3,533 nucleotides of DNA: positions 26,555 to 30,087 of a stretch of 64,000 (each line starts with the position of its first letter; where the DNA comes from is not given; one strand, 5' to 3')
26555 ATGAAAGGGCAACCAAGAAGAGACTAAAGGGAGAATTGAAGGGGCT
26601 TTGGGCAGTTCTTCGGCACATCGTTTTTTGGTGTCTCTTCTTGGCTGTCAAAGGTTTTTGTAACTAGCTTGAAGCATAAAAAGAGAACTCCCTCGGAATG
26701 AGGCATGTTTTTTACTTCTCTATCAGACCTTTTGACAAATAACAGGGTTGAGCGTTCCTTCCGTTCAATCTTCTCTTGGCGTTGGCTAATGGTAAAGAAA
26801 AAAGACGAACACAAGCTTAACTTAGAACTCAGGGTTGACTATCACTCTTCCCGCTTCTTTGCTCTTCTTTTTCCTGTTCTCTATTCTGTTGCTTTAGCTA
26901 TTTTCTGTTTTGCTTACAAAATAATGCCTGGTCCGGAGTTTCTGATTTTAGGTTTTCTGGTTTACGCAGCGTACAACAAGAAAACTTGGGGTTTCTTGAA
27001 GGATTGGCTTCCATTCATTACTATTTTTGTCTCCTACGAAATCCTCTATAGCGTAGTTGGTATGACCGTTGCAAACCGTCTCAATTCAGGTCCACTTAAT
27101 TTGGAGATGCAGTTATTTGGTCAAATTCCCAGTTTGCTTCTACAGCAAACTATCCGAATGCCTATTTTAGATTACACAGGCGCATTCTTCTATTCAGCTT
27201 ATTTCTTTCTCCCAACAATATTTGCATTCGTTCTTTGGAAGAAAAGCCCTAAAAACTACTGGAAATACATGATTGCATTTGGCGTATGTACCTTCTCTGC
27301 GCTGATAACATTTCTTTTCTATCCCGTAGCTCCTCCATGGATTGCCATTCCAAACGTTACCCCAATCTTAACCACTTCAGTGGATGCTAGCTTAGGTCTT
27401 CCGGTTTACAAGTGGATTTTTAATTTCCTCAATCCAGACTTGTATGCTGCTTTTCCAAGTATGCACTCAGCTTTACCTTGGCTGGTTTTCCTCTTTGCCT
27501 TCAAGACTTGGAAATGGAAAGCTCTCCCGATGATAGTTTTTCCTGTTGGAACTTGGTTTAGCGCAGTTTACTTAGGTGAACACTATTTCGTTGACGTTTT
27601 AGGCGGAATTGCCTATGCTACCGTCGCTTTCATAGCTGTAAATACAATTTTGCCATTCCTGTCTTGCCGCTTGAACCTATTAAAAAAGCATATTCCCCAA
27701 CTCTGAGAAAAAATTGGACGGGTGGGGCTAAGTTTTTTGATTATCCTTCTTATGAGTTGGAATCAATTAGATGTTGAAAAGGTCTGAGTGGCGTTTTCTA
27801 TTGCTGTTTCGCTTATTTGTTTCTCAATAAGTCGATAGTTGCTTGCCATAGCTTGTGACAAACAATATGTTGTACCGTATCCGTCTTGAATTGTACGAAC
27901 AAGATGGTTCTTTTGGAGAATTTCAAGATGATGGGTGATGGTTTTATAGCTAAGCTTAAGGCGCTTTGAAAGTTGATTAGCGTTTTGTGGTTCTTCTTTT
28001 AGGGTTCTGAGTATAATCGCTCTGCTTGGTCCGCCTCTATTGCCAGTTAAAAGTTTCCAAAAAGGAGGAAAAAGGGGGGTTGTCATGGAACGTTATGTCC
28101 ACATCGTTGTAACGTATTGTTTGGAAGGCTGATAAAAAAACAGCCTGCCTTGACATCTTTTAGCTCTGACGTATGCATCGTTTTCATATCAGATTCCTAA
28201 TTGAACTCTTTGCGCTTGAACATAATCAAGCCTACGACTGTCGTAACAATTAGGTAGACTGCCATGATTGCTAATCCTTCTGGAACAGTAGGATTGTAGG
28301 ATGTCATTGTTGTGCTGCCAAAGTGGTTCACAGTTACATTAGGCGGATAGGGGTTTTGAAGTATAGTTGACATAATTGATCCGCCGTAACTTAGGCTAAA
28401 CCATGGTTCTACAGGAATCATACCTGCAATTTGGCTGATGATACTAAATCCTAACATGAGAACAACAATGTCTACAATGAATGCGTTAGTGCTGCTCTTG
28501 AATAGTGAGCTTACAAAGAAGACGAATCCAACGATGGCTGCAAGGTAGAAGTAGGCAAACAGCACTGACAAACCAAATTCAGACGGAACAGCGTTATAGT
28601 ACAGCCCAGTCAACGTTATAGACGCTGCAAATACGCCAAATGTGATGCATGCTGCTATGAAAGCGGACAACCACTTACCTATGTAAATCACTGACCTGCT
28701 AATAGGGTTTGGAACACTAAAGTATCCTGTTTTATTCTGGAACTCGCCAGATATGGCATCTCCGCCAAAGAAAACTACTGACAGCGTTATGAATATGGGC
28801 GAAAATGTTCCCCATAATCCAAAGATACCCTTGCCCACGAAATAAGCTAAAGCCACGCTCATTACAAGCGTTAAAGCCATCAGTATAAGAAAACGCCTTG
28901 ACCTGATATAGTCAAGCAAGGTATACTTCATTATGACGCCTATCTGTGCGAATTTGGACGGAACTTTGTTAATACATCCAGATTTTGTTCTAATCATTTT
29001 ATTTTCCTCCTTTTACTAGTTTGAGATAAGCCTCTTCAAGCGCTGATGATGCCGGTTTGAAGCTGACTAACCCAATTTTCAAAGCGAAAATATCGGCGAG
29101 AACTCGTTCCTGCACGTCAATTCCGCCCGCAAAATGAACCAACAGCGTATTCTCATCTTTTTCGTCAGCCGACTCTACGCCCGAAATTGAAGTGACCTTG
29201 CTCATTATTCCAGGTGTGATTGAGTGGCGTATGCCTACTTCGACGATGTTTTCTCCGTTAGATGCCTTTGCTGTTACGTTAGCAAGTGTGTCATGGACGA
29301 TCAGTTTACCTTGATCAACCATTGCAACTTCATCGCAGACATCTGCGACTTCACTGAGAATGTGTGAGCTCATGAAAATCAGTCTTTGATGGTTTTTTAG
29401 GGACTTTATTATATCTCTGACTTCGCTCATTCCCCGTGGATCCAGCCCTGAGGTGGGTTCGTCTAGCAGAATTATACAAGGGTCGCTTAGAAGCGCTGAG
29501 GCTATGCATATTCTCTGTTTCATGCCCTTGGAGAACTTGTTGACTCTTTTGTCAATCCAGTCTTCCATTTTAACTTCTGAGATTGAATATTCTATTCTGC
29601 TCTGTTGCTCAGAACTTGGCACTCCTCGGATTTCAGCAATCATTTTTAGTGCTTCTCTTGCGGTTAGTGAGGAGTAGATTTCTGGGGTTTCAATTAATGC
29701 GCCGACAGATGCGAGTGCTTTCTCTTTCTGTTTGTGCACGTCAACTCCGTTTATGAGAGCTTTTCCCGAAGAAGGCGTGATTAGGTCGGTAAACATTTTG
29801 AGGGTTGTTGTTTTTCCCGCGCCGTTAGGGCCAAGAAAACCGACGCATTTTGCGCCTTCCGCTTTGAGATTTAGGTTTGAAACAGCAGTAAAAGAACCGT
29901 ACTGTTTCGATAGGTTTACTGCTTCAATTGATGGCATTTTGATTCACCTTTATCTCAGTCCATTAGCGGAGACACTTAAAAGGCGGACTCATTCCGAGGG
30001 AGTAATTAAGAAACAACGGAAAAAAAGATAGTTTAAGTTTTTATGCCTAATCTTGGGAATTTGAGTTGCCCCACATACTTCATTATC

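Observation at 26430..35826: Seven copies of a palindromic box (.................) in front of every transcription unit of a 10-kb envelope/transport module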

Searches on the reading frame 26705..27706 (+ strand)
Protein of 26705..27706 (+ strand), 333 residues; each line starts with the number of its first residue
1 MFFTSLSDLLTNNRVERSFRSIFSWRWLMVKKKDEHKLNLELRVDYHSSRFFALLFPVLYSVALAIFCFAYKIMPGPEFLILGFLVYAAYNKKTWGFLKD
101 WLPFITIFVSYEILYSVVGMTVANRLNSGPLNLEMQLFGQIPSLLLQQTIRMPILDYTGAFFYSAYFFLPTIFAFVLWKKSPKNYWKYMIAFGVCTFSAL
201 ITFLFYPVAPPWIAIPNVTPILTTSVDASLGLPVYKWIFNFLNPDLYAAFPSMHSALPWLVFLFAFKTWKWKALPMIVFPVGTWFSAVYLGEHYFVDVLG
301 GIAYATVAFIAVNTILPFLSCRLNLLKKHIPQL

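Call 11: search_protein_families(library=pfam, proteins=[window:26705-27706:+], max_evalue=0.01)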
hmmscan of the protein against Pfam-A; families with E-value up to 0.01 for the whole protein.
window:26705-27706:+ (333 aa): 2 families
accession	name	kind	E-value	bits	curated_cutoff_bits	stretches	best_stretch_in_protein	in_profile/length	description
PF14378.12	PAP2_3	-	3.3e-25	89.4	27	1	132-310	5-189/190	PAP2 superfamily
PF01569.27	PAP2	-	4.7e-07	30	27.2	1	240-315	47-124/130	PAP2 superfamily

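Call 68: search_protein_families(library=ncbifam, proteins=[window:26789-27706:+], max_evalue=0.001)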
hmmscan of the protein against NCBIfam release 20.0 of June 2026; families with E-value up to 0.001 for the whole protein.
window:26789-27706:+ (305 aa): 2 families
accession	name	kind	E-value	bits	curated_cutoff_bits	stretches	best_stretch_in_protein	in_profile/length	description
NF052609.1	PhinosDhcerSyn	equivalog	3.7e-16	59.4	480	1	50-288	30-287/305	phosphoinositol dihydroceramide synthase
NF008813.0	PRK11837.1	equivalog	4.3e-05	23.5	229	1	211-289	94-173/202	undecaprenyl-diphosphate phosphatase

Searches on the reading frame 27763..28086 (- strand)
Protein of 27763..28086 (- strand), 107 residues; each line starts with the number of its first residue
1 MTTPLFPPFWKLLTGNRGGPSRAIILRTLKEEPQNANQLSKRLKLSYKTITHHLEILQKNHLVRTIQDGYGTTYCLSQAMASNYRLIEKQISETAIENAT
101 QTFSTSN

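Call 11: search_protein_families(library=pfam, proteins=[window:27763-28086:-], max_evalue=0.01)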
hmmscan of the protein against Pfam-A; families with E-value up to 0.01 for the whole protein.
window:27763-28086:- (107 aa): 13 families
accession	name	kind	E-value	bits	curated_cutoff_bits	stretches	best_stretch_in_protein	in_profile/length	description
PF01022.26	HTH_5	-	7e-09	35.9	22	1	20-64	2-46/47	Bacterial regulatory protein, arsR family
PF24033.1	DUF7342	-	6.7e-07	29.8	31.6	1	27-95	12-78/150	Family of unknown function (DUF7342)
PF25213.1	HVO_A0261_N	-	3.5e-06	27.2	35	1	20-73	11-64/86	HVO_A0261 N-terminal domain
PF12840.13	HTH_20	-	4.4e-06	27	27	1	20-65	4-50/51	Helix-turn-helix domain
PF21476.4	PF0610-like_N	-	0.00011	22.8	33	1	25-59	6-40/50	PF0610-like, N-terminal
PF14947.12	HTH_45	-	0.00012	22.5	25.5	1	25-73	11-59/77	Winged helix-turn-helix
PF13412.12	HTH_24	-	0.0024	17.8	21.9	1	25-64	8-48/48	Winged helix-turn-helix DNA-binding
PF25212.1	HVO_A0114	-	0.004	17.3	27.6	1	20-70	22-73/84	HVO_A0114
PF08279.18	HTH_11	-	0.0046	17.2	25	1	25-60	5-42/55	HTH domain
PF01978.25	TrmB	-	0.0054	17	25.6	1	29-70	18-59/68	Sugar-specific transcriptional regulator TrmB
PF14394.12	DUF4423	-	0.0058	16.9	30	1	28-70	31-74/165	Domain of unknown function (DUF4423)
PF03965.22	Penicillinase_R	-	0.0077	17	22.6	1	37-79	25-67/115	Penicillinase repressor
PF13463.12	HTH_27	-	0.0092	16.7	22.2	0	21-68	4-53/68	Winged helix DNA-binding domain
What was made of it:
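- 27763..28086 (-): ArsR/HTH_5 protein of 107 aa, downstream of the permease. It belongs to the regulon only in some lineages. Call 11.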

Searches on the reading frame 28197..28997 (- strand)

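Call 11: search_protein_families(library=pfam, proteins=[window:28197-28997:-], max_evalue=0.01)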
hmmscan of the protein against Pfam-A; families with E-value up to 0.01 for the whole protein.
window:28197-28997:- (266 aa): 2 families
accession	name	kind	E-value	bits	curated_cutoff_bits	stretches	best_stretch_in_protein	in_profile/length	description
PF12679.13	ABC2_membrane_2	-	4.2e-13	49.6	27.2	1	69-264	77-282/283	ABC-2 family transporter protein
PF01061.29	ABC2_membrane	-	2.7e-05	24.2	26.9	1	18-184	2-174/211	ABC-2 type transporter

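Call 68: search_protein_families(library=ncbifam, proteins=[window:28197-28997:-], max_evalue=0.001)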
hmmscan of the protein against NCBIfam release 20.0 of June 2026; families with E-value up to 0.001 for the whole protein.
window:28197-28997:- (266 aa): 0 families

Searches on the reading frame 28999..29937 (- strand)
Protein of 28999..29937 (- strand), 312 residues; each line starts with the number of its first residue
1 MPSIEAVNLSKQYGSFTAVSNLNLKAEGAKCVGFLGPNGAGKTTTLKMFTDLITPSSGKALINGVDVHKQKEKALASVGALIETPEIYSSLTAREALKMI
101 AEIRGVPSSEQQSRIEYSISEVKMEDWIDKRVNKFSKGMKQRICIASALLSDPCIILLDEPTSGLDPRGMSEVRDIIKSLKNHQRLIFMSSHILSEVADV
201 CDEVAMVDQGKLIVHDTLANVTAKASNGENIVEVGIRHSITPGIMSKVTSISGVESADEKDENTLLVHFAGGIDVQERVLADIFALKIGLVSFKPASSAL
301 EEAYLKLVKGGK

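Call 11: search_protein_families(library=pfam, proteins=[window:28999-29937:-], max_evalue=0.01)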
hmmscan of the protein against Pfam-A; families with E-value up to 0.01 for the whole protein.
window:28999-29937:- (312 aa): 5 families
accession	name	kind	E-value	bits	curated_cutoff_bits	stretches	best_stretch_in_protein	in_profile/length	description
PF00005.33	ABC_tran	-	3.1e-30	106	25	1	20-163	2-137/137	ABC transporter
PF13304.12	AAA_21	-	5.1e-12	46.9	27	1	132-194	235-300/304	AAA domain, putative AbiEii toxin, Type IV TA system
PF02463.25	SMC_N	-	0.00027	20.9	40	1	134-210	136-217/220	RecF/RecN/SMC N terminal domain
PF13514.12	AAA_27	-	0.00065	19.8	22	1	11-53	9-50/206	AAA domain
PF13476.12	AAA_23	-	0.0073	17.4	27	0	13-56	7-46/201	AAA domain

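Call 68: search_protein_families(library=ncbifam, proteins=[window:28999-29937:-], max_evalue=0.001)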
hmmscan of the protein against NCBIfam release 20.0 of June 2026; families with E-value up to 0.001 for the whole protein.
window:28999-29937:- (312 aa): 188 families (the best 25 are shown)
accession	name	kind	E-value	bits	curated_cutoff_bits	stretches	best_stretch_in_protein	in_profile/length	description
TIGR01188.1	drrA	subfamily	5.9e-69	232.6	312.45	1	11-308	1-301/302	daunorubicin resistance ABC transporter, ATP-binding protein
TIGR03522.1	GldA_ABC_ATP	equivalog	4.4e-61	207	402.6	1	3-304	2-297/301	gliding motility-associated ABC transporter ATP-binding subunit GldA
TIGR03740.1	galliderm_ABC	subfamily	4.4e-60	203.1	309.75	1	6-218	3-208/223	lantibiotic protection ABC transporter ATP-binding subunit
NF033858.1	ABC2_perm_RbbA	equivalog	7.1e-50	169.8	1050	1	3-226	266-489/909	ribosome-associated ATPase/putative transporter RbbA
TIGR03864.1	PQQ_ABC_ATP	hypoth_equivalog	9.9e-44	149.5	302.25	1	4-225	2-223/236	ABC transporter, ATP-binding subunit, PQQ-dependent alcohol dehydrogenase system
TIGR04406.1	LPS_export_lptB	equivalog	6.8e-43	146.7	240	1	5-224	3-225/239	LPS export ABC transporter ATP-binding protein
NF010060.0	PRK13537.1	equivalog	1e-42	146.1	521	1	3-234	15-245/314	nodulation factor ABC transporter ATP-binding protein NodI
NF010059.0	PRK13536.1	equivalog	8.5e-38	129.9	549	1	3-217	43-257/342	nodulation factor ABC transporter ATP-binding protein NodI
TIGR04520.1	ECF_ATPase_1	equivalog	3.4e-37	128.3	315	1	4-237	1-236/269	energy-coupling factor transporter ATPase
TIGR01288.1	nodI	equivalog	4.7e-36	124.3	424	1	4-217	5-218/303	nodulation factor ABC transporter ATP-binding protein NodI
NF047568.1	PSM_export_PmtC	equivalog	7.7e-36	124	375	1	8-227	5-210/290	phenol-soluble modulin export ABC transporter ATP-binding protein PmtC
TIGR04521.1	ECF_ATPase_2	equivalog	6.8e-35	120.5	330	1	15-226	17-237/279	energy-coupling factor transporter ATPase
TIGR01186.1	proV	subfamily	8.3e-35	120.6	326.6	1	12-227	2-223/363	betaine/proline/choline family ABC transporter ATP-binding protein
TIGR00968.1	3a0106s01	subfamily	1.1e-34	120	342.75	1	5-226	2-223/237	sulfate ABC transporter ATP-binding protein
NF008144.0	PRK10895.1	equivalog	2.9e-34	118.6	381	1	2-223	2-226/241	LPS export ABC transporter ATP-binding protein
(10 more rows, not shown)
